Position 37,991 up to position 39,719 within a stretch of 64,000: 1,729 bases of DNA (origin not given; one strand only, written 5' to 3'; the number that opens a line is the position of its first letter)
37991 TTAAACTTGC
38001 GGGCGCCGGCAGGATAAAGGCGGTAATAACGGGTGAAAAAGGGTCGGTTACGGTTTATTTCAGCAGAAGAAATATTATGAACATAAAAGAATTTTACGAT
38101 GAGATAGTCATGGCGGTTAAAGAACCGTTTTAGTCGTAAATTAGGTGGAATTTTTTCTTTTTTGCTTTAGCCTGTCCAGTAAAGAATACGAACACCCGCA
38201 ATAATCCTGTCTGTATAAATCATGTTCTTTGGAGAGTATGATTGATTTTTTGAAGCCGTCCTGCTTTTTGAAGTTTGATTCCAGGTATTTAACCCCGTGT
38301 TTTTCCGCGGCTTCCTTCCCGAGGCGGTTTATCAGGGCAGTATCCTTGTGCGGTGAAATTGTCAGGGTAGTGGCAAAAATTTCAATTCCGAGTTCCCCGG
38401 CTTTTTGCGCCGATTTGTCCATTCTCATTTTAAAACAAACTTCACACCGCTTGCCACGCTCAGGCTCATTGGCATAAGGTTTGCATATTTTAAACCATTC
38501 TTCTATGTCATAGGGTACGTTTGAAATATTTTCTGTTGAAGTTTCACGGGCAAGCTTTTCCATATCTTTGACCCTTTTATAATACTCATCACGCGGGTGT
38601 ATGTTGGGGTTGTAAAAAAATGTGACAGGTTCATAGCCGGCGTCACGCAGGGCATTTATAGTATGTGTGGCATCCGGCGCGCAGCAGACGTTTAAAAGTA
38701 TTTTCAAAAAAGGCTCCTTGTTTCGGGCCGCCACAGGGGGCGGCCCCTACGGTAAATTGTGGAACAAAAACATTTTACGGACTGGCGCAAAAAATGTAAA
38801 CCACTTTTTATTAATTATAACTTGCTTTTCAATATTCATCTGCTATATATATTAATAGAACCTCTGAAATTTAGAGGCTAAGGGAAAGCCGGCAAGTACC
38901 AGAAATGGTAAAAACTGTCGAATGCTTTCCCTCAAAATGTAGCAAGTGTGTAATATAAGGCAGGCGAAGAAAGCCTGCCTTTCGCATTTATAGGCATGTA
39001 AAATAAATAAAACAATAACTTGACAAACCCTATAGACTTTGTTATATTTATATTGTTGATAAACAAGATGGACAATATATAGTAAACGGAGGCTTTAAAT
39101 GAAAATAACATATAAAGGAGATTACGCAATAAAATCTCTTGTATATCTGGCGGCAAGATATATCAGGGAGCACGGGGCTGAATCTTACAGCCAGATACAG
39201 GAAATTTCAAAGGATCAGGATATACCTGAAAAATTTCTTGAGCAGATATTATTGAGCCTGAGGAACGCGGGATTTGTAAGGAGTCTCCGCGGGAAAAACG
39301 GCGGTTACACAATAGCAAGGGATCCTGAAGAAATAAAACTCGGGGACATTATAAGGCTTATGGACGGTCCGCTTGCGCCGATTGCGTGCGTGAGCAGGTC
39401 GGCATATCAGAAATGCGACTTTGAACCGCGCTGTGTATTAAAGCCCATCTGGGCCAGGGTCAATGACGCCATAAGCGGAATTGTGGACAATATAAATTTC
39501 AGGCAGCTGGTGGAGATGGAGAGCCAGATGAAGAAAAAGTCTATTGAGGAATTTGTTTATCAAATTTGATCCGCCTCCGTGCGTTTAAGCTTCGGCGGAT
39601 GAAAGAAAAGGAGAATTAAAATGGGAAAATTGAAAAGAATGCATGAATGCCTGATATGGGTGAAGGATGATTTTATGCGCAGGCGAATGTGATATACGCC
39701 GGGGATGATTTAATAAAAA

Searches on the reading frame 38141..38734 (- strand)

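Call 8: search_protein_families(library=pfam, proteins=[window:38141-38734:-], max_evalue=0.00001)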
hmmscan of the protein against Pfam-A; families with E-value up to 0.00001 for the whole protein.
window:38141-38734:- (197 aa): 1 family
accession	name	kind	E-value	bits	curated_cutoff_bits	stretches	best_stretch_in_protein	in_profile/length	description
PF02677.20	QueH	-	1.4e-64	217.8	23.5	1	12-185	1-173/175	Epoxyqueuosine reductase QueH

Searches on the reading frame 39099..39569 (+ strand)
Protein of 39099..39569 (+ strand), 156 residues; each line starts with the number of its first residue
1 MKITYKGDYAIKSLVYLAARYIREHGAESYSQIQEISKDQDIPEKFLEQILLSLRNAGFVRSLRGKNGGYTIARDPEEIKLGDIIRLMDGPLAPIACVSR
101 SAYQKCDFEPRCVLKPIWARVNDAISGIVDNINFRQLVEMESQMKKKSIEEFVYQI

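Call 8: search_protein_families(library=pfam, proteins=[window:39099-39569:+], max_evalue=0.00001)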
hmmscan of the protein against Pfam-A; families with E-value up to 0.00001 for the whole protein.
window:39099-39569:+ (156 aa): 1 family
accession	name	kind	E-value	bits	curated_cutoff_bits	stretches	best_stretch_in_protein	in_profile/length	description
PF02082.26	Rrf2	-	1.3e-35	122.9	30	1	4-139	2-131/132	Iron-dependent Transcriptional regulator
